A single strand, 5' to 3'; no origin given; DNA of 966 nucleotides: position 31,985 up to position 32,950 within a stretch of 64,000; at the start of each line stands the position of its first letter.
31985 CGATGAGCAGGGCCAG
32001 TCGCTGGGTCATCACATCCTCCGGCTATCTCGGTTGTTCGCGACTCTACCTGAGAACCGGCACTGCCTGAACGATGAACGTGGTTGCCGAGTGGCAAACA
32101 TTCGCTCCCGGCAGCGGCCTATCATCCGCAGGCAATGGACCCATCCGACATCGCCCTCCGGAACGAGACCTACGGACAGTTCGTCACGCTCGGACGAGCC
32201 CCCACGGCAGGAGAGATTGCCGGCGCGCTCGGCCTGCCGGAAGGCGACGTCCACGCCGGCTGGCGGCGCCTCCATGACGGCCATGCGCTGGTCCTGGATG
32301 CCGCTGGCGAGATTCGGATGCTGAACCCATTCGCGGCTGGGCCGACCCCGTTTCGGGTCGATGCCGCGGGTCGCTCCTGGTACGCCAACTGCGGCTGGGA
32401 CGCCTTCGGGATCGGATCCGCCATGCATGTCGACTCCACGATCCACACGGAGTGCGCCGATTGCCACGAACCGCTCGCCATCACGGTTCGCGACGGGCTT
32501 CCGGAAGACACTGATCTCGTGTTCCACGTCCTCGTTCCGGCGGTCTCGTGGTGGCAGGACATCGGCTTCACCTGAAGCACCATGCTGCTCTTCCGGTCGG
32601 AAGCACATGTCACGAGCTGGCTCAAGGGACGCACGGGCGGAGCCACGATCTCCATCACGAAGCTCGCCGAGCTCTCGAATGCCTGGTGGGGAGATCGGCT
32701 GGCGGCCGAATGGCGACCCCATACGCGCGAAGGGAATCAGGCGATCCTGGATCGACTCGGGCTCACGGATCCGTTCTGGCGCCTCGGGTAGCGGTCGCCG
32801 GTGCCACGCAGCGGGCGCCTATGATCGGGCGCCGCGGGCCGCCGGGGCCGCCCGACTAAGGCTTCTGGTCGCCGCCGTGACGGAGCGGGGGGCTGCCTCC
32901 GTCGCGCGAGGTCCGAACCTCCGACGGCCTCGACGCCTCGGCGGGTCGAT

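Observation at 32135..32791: MerB-like organomercurial lyase with in-frame TGA at the second catalytic Cys position: selenoprotein candidate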

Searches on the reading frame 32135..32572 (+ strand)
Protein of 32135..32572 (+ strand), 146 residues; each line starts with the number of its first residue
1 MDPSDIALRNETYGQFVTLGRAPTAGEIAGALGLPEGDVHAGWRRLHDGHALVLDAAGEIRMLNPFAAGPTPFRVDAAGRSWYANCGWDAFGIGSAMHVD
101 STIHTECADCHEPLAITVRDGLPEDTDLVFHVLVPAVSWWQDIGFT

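Call 4: search_protein_families(library=pfam, proteins=[window:32135-32572:+], max_evalue=1)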
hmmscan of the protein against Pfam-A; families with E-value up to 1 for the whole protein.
seq(146 aa): 2 families
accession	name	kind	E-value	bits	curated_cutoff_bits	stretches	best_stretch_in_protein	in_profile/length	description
PF03243.20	MerB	-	8e-15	55.4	27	1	66-142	1-80/126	Alkylmercury lyase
PF04539.22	Sigma70_r3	-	0.0014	19.1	25.3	1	19-42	17-40/78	Sigma-70 region 3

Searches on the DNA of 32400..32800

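Call 47: search_rna_families(source=window, start=32400, end=32800, threshold=evalue, max_evalue=10)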
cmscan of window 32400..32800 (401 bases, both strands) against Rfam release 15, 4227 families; matches with E-value up to 10: 0.
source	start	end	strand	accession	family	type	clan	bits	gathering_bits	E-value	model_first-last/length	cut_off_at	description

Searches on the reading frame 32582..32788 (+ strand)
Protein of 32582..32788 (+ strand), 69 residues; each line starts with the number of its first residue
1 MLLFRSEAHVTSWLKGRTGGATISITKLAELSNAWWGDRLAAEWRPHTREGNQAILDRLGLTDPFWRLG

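Call 4: search_protein_families(library=pfam, proteins=[window:32582-32788:+], max_evalue=1)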
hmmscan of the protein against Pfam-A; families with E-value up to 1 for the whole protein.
seq(69 aa): 1 family
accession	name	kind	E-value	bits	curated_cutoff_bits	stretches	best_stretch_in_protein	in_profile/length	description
PF03243.20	MerB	-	0.21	12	27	1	1-36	88-125/126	Alkylmercury lyase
